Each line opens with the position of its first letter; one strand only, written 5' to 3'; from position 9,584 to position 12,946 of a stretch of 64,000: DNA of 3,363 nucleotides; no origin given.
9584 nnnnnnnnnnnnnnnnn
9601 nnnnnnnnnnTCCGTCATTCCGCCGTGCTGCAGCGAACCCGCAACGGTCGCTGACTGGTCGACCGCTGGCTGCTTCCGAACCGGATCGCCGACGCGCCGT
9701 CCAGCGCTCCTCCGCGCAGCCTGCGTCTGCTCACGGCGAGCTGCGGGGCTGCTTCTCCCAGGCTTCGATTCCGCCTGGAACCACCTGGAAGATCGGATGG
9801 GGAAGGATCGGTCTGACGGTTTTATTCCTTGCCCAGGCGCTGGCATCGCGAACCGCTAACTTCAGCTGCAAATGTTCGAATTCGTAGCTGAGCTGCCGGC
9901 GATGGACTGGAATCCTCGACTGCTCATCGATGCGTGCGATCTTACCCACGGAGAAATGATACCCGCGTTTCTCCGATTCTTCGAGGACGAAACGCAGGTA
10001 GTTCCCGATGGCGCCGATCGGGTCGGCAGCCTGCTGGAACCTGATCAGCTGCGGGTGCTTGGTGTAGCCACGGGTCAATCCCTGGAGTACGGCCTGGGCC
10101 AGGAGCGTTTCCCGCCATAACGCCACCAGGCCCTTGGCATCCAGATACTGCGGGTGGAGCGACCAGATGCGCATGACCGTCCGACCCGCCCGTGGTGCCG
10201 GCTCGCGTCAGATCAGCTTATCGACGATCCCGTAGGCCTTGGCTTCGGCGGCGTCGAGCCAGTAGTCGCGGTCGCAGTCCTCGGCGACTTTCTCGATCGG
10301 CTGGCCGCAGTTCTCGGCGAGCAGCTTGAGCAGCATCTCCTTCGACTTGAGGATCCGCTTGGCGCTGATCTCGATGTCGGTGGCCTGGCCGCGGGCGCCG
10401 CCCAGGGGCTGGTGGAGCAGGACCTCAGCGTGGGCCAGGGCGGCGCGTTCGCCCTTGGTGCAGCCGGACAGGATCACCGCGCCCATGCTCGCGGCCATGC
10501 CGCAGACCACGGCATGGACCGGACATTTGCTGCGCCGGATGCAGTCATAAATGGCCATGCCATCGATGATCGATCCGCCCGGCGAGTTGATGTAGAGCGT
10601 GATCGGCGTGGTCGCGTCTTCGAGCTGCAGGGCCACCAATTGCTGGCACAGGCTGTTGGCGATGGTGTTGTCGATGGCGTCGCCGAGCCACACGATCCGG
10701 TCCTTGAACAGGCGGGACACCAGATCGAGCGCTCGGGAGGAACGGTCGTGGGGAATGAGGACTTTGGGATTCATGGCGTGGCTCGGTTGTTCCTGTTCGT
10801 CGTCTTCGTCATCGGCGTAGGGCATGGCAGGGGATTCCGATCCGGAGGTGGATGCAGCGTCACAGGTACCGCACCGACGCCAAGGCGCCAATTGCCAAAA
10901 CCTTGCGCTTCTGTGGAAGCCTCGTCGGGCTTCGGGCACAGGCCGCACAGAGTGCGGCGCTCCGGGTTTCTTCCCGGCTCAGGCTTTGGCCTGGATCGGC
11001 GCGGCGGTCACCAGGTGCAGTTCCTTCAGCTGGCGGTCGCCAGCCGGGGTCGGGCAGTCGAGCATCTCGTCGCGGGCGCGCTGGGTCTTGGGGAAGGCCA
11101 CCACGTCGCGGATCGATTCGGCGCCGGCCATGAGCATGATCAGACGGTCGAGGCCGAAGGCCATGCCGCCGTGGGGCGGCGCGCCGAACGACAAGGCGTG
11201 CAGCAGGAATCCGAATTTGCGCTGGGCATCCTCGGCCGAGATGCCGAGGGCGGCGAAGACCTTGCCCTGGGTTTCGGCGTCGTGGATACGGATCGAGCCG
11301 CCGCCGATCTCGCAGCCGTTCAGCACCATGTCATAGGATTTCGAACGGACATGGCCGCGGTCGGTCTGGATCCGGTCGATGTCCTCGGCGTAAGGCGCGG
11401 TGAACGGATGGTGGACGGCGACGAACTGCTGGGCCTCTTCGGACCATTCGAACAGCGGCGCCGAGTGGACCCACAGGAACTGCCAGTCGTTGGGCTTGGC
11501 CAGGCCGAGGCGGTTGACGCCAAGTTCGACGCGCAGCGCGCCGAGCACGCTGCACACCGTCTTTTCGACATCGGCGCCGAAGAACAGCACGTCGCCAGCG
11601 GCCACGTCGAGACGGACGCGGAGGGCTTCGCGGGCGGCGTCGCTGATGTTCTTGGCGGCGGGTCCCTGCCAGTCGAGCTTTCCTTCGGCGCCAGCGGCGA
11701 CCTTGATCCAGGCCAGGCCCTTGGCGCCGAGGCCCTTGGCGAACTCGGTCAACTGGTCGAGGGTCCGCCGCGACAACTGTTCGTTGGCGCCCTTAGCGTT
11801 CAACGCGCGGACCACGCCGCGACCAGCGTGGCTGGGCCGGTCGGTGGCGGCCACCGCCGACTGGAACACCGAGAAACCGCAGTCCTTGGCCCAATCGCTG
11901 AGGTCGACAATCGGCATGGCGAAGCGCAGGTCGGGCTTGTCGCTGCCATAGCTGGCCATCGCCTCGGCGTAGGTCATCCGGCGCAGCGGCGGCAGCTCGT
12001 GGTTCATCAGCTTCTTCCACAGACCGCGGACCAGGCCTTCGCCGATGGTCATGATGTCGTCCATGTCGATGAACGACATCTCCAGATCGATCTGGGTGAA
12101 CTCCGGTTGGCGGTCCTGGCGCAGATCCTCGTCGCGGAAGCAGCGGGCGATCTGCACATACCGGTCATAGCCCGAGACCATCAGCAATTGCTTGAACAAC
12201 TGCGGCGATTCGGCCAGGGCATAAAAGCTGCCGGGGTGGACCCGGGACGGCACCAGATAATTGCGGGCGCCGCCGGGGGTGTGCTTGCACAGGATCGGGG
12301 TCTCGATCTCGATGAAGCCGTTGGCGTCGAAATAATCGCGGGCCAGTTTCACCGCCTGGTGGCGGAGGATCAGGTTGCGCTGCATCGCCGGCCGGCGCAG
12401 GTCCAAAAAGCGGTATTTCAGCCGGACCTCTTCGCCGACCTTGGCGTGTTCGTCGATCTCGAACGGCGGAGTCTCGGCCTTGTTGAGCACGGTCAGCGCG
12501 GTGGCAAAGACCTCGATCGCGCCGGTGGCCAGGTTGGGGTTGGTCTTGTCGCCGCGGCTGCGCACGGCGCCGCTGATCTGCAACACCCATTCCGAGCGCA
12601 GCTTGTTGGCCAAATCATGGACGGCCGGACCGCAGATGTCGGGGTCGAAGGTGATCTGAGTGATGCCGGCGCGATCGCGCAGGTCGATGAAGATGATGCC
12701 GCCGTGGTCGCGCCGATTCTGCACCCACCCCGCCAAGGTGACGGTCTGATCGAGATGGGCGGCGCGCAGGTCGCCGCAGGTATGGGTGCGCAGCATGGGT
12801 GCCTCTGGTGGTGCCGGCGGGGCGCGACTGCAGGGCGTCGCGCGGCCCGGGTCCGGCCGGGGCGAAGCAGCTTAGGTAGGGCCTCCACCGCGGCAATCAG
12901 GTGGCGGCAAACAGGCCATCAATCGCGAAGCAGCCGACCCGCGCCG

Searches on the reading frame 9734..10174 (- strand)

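Call 22: search_protein_families(library=pfam, max_evalue=0.01, proteins=[window:9734-10174:-])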
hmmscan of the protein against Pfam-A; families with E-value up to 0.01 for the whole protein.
window:9734-10174:- (147 aa): 1 family
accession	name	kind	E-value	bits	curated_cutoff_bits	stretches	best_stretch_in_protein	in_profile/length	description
PF03013.19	Pyr_excise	-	1.1e-20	74.2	23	1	1-75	1-76/81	Pyrimidine dimer DNA glycosylase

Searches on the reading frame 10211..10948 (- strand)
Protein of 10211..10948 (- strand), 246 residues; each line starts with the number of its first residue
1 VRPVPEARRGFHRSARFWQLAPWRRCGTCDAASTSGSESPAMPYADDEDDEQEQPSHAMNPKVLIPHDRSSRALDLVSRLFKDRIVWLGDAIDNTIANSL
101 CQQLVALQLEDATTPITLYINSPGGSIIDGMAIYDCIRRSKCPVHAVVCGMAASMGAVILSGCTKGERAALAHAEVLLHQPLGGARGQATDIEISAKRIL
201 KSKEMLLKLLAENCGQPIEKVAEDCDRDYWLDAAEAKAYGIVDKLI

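Call 22: search_protein_families(library=pfam, max_evalue=0.01, proteins=[window:10211-10948:-])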
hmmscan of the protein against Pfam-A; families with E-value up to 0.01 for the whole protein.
window:10211-10948:- (246 aa): 2 families
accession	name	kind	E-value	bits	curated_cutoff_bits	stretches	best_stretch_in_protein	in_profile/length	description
PF00574.28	CLP_protease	-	1.6e-67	227.4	20.2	1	69-246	2-179/182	Clp protease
PF25145.1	NfeD1b_N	-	0.0027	17.8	40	1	110-159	28-77/189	NfeD1b, N-terminal domain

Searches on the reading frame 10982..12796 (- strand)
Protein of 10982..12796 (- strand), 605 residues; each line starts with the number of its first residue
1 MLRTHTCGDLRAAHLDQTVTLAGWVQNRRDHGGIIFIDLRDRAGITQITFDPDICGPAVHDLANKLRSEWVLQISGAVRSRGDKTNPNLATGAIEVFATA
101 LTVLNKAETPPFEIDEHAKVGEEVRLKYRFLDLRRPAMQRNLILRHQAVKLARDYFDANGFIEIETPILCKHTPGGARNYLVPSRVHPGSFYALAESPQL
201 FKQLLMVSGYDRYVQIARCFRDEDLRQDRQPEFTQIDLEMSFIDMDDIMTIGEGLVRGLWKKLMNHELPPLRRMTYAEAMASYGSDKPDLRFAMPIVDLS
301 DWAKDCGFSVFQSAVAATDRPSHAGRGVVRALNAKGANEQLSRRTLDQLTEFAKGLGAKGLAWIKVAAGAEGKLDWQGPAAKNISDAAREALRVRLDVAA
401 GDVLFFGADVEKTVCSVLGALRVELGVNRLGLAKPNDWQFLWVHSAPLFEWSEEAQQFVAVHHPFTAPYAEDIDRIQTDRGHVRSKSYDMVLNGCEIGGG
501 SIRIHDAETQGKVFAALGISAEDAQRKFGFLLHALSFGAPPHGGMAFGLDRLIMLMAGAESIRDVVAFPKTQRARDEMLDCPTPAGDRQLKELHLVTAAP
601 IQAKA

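Call 22: search_protein_families(library=pfam, max_evalue=0.01, proteins=[window:10982-12796:-])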
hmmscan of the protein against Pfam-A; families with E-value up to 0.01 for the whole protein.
window:10982-12796:- (605 aa): 4 families
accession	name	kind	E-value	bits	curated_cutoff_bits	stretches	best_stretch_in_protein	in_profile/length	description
PF00152.25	tRNA-synt_2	-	5.1e-117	390.8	25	1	122-572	2-308/308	tRNA synthetases class II (D, K and N)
PF02938.19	GAD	-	1.2e-18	67.6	23.4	1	326-418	8-95/95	GAD domain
PF01336.31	tRNA_anti-codon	-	5.1e-16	58.8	27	1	19-104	1-75/75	OB-fold nucleic acid binding domain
PF01409.25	tRNA-synt_2d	-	0.00013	22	19.8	0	212-267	104-157/246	tRNA synthetases class II core domain (F)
